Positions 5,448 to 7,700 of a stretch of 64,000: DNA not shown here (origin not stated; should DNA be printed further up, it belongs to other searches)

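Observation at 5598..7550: Secreted tandem-LamG lectin-like protein with a recent ~675-nt internal duplication, embedded as a separate transcription unit in the glycosylation locus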

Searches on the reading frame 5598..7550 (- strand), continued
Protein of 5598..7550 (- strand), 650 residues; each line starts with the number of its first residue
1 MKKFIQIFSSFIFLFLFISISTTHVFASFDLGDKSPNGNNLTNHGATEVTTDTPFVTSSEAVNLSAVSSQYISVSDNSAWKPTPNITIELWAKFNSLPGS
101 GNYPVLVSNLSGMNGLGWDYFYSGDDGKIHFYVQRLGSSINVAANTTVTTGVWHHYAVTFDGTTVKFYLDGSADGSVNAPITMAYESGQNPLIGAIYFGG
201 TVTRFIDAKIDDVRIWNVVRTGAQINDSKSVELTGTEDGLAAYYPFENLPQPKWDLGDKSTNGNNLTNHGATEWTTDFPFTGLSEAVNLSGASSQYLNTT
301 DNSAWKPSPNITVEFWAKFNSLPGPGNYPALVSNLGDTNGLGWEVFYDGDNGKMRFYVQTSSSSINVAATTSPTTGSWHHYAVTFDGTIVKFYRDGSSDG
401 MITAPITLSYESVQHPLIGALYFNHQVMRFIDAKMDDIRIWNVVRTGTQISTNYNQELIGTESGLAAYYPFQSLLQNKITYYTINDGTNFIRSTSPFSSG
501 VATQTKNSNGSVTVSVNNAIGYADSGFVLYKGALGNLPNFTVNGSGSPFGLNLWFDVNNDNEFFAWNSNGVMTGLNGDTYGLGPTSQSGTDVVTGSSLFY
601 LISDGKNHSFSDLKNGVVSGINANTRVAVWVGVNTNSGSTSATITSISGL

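Call 71: find_encoding_contigs(protein=P0003, flank=4000, max_places=1)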
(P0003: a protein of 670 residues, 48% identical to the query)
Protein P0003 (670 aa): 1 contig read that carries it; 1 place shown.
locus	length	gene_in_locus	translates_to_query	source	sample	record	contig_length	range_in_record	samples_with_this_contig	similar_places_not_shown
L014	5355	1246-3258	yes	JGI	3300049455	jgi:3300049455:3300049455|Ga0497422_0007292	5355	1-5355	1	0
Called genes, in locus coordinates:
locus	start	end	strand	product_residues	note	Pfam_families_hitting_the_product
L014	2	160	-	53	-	?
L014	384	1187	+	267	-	PF00398:RrnaAD (faint), PF13489:Methyltransf_23, PF13847:Methyltransf_31, PF08241:Methyltransf_11, PF08242:Methyltransf_12 (weak), PF13649:Methyltransf_25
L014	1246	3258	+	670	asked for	PF13385:Laminin_G_3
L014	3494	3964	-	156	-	-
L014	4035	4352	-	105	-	-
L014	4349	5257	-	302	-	PF02899:Phage_int_SAM_1, PF13495:Phage_int_SAM_4, PF00589:Phage_integrase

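Call 75: search_dna_similar(query=window:5601-7550:-, collection=phages, mode=protein, max_rows=10)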
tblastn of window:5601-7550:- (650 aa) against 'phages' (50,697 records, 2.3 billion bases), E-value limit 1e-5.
Records with a match: 2; places in all: 2; records where one place covers at least 80% of the query: 0.
Best place of each record, by identity: <60% 2.
By first word of the organism name: Bacteriophage 1; Rhodobacter 1.
By host as written in the record: - 1; Rhodobacter capsulatus YW1 1.
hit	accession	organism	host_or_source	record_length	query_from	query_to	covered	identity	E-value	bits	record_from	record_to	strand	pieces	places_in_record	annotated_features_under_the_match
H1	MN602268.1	Bacteriophage DSS3_MAL1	-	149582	312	471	25%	26.2%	4e-6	56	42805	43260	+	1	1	hypothetical protein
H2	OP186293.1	Rhodobacter phage RcXuper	Rhodobacter capsulatus YW1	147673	153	248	15%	36.4%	1e-6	58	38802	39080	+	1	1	minor tail protein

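Call 79: predict_structure(alignment_id=A6)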
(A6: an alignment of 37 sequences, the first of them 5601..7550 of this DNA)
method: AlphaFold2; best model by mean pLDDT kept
length: 650 residues; sequences in the alignment: 37
mean_pLDDT: 91.7   pTM: 0.69
mean pLDDT of the five models: 91.7, 91.5, 91.0, 90.3, 88.9
residues with pLDDT >= 90: 471; 70-90: 163; 50-70: 12; < 50: 4
segments of 3 or more residues with pLDDT < 50: 22-25
pLDDT, mean of each block of 10 residues (from residue 1): 85 79 56 84 92 90 95 91 94 97 97 94 98 96 98 98 98 97 91 95 97 97 97 88 84 79 85 90 89 87 90 98 96 93 97 96 95 98 97 98 92 93 90 97 98 92 94 83 87 89 88 93 92 92 94 93 78 85 91 96 96 96 95 95 89
secondary structure, 60 per line:
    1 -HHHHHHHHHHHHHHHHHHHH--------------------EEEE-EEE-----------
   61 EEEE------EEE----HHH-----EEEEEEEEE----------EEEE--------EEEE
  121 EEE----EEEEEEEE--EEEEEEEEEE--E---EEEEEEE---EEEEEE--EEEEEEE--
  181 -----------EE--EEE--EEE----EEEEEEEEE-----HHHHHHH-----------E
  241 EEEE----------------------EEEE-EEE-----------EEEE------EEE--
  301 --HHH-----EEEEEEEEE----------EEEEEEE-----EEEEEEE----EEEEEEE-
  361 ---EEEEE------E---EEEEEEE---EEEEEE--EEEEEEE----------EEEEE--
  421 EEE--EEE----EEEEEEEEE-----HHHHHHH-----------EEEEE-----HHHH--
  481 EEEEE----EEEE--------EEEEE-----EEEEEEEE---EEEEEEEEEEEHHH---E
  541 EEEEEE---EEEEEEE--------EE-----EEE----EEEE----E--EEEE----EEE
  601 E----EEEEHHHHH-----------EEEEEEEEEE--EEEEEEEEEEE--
elements in order: H2-21 E42-45 E47-49 E61-64 E71-73 E86-94 E105-108 E117-123 E128-135 E138-147 E154-160 E164-169 E172-178 E196-198 E201-203 E208-216 H222-228 E240-244 E267-270 E272-274 E286-289 E296-298 E311-319 E330-336 E342-348 E353-359 E364-368 E379-385 E389-394 E397-403 E414-418 E421-423 E426-428 E433-441 H447-453 E465-469 H475-478 E481-485 E490-493 E502-506 E512-519 E523-533 E540-546 E550-556 E572-574 E579-582 E590-593 E598-601 E606-609 H610-614 E626-635 E638-648
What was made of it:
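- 7470..7550 (-): Sec-type signal peptide (aa 1-27; predicted cleavage VFA|SF). AF2 gives a helix at 2-21 and low pLDDT at 22-25 (call 79).
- On Laminin_G_3 (PF13385): AF2 pLDDT 91.7 (call 79).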

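Call 81: fold_search(model_id=the predicted structure, library=pdb)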
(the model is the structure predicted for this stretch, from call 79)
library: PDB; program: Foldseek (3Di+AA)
matches with E <= 10: 1533; with E <= 0.001: 383
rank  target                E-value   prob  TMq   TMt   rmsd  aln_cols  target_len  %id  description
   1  5ik4                  4.1e-12  1.00  0.18  0.30  18.1       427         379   11  Laminin A2LG45 C-form, Apo. (released 2016-08-10)
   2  1dyk                  1.9e-11  1.00  0.19  0.31  17.0       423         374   12  Laminin alpha 2 chain LG4-5 domain pair (released 2001-02-04)
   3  3poy_A                2.9e-11  1.00  0.19  0.13  25.1       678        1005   12  Crystal Structure of the alpha-Neurexin-1 ectodomain, LNS 2-6 (released 2011-06-08)
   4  5ik8_B                7.0e-11  1.00  0.19  0.31  17.1       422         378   11  Laminin A2LG45 I-form, G6/7 bound. (released 2016-08-10)
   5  3qcw_A                8.4e-11  1.00  0.19  0.12  25.6       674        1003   11  Structure of neurexin 1 alpha (domains LNS1-LNS6), no splice inserts (released 2011-06-15)
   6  5ik7_A                1.1e-10  1.00  0.19  0.32  17.2       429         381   11  Laminin A2LG45 I-form, Apo. (released 2016-08-10)
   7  5ik7_B                1.6e-10  1.00  0.19  0.30  18.2       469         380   11  Laminin A2LG45 I-form, Apo. (released 2016-08-10)
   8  3r05_A                2.1e-10  1.00  0.17  0.12  25.6       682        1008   10  Structure of neurexin 1 alpha (domains LNS1-LNS6), with splice insert SS3 (released 2011-06-15)
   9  2jd4_A                4.2e-10  1.00  0.19  0.31  17.8       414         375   13  Mouse laminin alpha1 chain, domains LG4-5 (released 2007-02-27)
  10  1okq                  4.6e-10  1.00  0.19  0.32  17.7       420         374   12  LAMININ ALPHA 2 CHAIN LG4-5 DOMAIN PAIR, CA1 SITE MUTANT (released 2003-09-11)
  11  8byp_X                1.9e-09  1.00  0.25  0.13  19.5       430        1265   11  Botulinum neurotoxin serotype X in complex with NTNH/X (released 2023-02-08)
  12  2jd4_B                3.6e-09  1.00  0.20  0.33  16.9       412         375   13  Mouse laminin alpha1 chain, domains LG4-5 (released 2007-02-27)
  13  8hgg_C                4.1e-09  1.00  0.26  0.12   3.5       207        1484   17  Structure of 2:2 PAPP-A.ProMBP complex (released 2023-01-11)
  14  6cw1_B                4.5e-09  1.00  0.17  0.27  18.9       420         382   11  Crystal structure of Neurexin-1 alpha ectodomain fragment, L2-L3 (released 2018-09-19)
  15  8a7d_C                5.5e-09  1.00  0.23  0.17   3.6       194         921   16  Partial dimer complex of PAPP-A and its inhibitor STC2 (released 2022-11-02)
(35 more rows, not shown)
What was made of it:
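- On Laminin_G_3 (PF13385): Foldseek PDB best matches are laminin LG4-5, neurexin LNS and the PAPP-A LamG domain (call 81).
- Foldseek best matches are laminin LG4-5 at E=4e-12, neurexin, PAPP-A and clostridial toxin Hc (call 81). Foldseek's best full-length matches are non-enzymatic binding domains (call 81). Foldseek's best matches include neurexin LNS and Gas6/Axl LG pairs and toxin receptor-binding domains, which bind proteins as well as glycans (call 81).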

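Call 93: find_encoding_contigs(protein=P0002, flank=3000, max_places=2)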
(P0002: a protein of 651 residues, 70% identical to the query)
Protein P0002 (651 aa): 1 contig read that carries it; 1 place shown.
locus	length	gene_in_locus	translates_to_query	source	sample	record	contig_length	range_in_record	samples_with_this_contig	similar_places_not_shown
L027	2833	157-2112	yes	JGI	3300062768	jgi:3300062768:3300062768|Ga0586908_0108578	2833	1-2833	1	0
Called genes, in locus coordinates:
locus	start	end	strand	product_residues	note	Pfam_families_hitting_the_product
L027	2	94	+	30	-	?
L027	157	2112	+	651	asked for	PF13385:Laminin_G_3, PF00054:Laminin_G_1 (faint), PF02210:Laminin_G_2 (faint), PF13385:Laminin_G_3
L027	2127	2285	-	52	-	-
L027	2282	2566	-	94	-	PF04221:RelB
